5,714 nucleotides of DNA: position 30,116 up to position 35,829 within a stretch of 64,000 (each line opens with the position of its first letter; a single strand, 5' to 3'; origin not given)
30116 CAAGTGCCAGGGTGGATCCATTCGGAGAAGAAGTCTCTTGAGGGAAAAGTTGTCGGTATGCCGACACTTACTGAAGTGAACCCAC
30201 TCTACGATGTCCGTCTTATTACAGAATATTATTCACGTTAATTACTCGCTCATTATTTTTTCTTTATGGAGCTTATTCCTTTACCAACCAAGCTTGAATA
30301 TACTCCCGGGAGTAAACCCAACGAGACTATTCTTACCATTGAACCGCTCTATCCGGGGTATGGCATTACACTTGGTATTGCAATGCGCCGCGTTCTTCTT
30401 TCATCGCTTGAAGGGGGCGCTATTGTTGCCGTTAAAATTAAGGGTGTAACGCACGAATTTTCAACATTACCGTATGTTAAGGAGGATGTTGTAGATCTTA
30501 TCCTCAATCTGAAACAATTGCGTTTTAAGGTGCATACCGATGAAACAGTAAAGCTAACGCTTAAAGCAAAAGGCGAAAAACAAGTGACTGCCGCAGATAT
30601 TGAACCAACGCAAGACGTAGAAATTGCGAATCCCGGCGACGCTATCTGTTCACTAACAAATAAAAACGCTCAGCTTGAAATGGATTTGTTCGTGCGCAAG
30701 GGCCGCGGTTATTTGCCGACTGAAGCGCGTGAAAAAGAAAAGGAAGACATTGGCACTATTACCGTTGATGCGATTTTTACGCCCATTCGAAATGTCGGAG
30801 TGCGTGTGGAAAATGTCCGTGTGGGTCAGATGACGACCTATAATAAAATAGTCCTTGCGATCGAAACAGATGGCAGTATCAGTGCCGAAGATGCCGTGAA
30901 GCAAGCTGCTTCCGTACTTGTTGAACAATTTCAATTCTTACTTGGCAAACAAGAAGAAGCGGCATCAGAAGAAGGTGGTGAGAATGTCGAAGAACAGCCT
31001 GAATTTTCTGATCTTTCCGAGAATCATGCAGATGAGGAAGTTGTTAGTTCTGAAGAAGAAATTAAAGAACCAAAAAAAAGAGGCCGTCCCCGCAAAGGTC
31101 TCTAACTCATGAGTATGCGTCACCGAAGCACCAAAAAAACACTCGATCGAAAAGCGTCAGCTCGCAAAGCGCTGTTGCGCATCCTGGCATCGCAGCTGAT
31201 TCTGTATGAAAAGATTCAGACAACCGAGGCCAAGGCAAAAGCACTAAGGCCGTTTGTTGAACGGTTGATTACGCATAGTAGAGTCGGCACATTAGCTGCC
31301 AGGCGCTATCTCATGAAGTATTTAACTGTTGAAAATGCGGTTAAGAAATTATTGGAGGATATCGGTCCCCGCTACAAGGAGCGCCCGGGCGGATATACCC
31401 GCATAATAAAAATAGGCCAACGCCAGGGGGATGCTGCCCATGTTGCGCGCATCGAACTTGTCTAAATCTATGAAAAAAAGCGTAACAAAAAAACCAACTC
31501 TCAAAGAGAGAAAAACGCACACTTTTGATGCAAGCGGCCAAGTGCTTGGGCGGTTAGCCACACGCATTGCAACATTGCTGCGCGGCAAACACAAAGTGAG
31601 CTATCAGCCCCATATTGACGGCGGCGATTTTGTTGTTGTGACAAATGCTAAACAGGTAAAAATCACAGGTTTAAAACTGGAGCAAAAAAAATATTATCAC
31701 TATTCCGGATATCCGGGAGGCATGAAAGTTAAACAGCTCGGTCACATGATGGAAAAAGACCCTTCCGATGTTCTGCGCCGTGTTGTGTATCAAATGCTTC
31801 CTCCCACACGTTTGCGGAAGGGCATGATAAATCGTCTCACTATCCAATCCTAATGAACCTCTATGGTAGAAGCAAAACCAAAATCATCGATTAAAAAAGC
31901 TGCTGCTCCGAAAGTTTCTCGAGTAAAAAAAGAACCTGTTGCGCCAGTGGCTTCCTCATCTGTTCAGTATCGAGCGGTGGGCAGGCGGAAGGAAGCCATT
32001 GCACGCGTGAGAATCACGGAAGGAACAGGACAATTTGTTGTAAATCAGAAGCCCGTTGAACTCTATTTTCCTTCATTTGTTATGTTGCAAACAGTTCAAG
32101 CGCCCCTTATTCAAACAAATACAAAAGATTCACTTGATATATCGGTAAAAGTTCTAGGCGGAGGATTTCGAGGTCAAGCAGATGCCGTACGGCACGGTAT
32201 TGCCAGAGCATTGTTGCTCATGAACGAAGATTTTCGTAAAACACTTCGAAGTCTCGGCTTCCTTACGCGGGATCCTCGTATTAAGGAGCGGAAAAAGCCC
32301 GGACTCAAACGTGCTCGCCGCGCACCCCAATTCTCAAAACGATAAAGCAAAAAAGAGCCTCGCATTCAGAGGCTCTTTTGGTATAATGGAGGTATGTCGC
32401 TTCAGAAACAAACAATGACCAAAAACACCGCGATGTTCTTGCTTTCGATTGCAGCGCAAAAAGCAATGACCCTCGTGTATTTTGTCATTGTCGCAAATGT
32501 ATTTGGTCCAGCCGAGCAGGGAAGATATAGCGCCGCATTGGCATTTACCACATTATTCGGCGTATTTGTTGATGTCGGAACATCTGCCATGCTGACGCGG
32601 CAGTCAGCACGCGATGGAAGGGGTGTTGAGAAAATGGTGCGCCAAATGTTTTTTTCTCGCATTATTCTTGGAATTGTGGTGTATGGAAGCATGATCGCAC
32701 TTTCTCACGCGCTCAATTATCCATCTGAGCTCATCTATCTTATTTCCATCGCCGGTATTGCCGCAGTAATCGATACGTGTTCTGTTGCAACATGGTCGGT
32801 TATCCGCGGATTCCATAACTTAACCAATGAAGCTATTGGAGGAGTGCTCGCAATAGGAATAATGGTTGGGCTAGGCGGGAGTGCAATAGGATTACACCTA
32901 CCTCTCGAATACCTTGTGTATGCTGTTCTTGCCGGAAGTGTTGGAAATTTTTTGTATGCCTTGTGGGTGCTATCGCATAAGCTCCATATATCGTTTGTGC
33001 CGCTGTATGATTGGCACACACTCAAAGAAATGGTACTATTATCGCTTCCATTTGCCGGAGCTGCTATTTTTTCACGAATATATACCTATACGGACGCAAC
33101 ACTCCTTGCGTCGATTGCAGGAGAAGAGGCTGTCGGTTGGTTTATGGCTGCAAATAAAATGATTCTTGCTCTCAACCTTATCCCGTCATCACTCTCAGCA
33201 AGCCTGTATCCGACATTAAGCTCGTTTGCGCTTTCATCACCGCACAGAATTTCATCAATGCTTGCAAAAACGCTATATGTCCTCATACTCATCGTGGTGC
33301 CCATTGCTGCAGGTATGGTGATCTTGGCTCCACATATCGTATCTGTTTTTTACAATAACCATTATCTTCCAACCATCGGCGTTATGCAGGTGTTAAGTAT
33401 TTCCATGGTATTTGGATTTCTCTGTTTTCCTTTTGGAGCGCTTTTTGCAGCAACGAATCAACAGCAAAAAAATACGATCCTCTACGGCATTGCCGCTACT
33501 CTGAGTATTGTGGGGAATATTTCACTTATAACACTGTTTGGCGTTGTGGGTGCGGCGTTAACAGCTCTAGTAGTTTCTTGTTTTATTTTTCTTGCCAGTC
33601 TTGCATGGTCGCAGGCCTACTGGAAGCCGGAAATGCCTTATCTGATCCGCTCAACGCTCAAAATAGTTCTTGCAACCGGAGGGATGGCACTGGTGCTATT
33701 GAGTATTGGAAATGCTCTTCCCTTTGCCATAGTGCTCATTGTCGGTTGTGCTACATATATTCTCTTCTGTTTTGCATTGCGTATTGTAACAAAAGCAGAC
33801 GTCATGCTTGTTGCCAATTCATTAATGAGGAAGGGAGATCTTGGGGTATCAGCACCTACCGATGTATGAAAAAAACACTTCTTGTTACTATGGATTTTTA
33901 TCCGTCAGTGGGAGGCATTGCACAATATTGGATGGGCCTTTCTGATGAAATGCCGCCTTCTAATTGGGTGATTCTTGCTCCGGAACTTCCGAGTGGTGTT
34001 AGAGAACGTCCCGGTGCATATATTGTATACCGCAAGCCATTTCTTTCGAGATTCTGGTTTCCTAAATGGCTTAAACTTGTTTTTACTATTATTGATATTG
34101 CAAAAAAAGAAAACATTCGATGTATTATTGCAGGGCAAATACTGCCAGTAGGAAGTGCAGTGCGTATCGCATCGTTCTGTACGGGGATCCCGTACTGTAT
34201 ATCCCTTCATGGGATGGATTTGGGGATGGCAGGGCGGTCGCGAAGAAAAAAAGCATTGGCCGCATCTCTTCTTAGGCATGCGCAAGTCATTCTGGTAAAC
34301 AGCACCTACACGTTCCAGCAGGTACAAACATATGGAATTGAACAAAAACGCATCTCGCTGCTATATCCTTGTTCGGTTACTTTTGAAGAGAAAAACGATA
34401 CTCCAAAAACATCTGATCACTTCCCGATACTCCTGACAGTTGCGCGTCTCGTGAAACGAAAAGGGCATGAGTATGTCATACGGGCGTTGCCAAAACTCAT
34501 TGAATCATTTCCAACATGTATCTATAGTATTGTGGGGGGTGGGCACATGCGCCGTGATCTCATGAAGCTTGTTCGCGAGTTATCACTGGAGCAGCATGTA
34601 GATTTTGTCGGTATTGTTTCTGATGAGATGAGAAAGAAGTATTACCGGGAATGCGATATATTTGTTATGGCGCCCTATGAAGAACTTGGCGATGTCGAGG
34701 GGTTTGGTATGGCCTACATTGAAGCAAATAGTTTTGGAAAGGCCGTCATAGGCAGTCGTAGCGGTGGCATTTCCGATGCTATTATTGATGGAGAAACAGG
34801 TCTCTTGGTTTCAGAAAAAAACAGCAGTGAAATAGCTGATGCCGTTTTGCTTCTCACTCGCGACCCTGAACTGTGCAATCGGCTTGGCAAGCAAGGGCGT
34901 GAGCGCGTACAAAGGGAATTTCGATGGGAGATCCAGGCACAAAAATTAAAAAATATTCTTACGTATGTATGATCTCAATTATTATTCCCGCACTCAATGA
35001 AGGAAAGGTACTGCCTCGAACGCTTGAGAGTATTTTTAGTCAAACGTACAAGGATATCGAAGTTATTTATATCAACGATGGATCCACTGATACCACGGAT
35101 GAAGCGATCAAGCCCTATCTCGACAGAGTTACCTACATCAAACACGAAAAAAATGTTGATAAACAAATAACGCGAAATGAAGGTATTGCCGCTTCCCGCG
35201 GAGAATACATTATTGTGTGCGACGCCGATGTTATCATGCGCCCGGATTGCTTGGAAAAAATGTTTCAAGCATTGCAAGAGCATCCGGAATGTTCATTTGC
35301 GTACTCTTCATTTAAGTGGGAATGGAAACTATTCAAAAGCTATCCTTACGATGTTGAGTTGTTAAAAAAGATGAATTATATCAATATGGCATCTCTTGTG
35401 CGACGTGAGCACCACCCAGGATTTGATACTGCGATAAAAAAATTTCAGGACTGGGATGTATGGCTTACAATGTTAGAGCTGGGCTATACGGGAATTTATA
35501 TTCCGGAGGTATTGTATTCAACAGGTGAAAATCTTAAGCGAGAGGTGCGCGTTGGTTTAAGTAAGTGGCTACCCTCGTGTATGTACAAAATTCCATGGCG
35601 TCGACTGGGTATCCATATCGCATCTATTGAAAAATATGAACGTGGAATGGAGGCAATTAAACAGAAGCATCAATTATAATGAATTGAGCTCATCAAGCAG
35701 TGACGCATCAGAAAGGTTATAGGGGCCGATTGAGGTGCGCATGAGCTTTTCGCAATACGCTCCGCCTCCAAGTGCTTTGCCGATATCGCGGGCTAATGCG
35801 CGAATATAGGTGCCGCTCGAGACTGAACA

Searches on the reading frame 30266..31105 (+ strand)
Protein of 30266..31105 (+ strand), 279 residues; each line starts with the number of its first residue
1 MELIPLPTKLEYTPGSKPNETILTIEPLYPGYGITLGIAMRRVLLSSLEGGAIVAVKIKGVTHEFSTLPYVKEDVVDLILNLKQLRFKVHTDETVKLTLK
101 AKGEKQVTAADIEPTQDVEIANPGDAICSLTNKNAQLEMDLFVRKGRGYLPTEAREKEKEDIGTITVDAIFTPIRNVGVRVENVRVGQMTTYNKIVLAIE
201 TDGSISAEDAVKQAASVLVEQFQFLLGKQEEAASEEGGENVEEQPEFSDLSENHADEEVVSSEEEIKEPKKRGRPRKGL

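Call 39: search_protein_families(library=pfam, proteins=[window:30266-31105:+], max_evalue=0.001)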
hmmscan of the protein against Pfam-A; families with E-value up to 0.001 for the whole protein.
window:30266-31105:+ (279 aa): 2 families
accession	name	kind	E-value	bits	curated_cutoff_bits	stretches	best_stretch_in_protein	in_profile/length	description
PF01000.31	RNA_pol_A_bac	-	1.6e-33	115.9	33.9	1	56-172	1-119/119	RNA polymerase Rpb3/RpoA insert domain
PF01193.29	RNA_pol_L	-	6.3e-20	71.1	24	1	26-222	1-74/74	RNA polymerase Rpb3/Rpb11 dimerisation domain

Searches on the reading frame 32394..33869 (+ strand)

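Call 39: search_protein_families(library=pfam, proteins=[window:32394-33869:+], max_evalue=0.001)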
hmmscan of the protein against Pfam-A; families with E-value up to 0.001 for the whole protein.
window:32394-33869:+ (491 aa): 2 families
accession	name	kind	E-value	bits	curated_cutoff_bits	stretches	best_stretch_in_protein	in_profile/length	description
PF01943.22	Polysacc_synt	-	1.2e-25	91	28.2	1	9-277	2-272/274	Polysaccharide biosynthesis protein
PF13440.11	Polysacc_synt_3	-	8.1e-21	75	23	1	32-327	1-291/293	Polysaccharide biosynthesis protein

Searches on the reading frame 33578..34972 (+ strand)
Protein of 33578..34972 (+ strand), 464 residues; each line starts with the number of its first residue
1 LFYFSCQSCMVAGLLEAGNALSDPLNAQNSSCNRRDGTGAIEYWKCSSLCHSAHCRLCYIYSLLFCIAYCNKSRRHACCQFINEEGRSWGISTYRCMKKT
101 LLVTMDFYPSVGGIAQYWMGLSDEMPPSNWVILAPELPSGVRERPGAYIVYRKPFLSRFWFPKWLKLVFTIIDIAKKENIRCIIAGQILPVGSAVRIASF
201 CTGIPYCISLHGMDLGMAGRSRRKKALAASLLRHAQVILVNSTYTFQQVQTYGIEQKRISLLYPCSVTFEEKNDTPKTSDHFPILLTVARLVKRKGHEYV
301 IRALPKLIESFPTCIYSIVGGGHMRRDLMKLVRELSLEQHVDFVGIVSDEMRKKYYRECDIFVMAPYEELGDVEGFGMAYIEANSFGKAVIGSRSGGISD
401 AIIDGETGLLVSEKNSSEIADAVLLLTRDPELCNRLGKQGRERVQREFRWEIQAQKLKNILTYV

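Call 39: search_protein_families(library=pfam, proteins=[window:33578-34972:+], max_evalue=0.001)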
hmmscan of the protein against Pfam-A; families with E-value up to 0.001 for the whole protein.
window:33578-34972:+ (464 aa): 5 families
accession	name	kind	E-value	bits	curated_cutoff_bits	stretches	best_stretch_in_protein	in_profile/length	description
PF00534.26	Glycos_transf_1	-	4.6e-39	134.1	26.4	1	277-443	10-172/172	Glycosyl transferases group 1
PF13692.12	Glyco_trans_1_4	-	8.4e-29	101.1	27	1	283-429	2-142/142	Glycosyl transferases group 1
PF13439.12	Glyco_transf_4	-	7.4e-12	46.1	28.5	1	111-264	1-164/170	Glycosyltransferase Family 4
PF13579.12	Glyco_trans_4_4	-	2.4e-11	44.6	29.7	1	112-263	1-156/158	Glycosyl transferase 4-like domain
PF13524.12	Glyco_trans_1_2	-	9.5e-06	26.1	25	1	340-457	28-142/144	Glycosyl transferase-like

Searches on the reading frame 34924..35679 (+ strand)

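Call 39: search_protein_families(library=pfam, proteins=[window:34924-35679:+], max_evalue=0.001)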
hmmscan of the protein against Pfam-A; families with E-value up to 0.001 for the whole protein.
window:34924-35679:+ (251 aa): 4 families
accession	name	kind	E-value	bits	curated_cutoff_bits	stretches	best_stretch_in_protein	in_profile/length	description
PF00535.33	Glycos_transf_2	-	1.1e-36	126.7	23.3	1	18-142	1-128/168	Glycosyl transferase family 2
PF13641.12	Glyco_tranf_2_3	-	9.4e-13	49.1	27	1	17-122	3-115/230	Glycosyltransferase like family 2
PF10111.15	Glyco_tranf_2_2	-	2.4e-11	44.1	27.3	1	18-132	1-126/276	Glycosyltransferase like family 2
PF13506.12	Glyco_transf_21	-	0.00015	21.7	21.7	1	83-121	21-58/174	Glycosyl transferase family 21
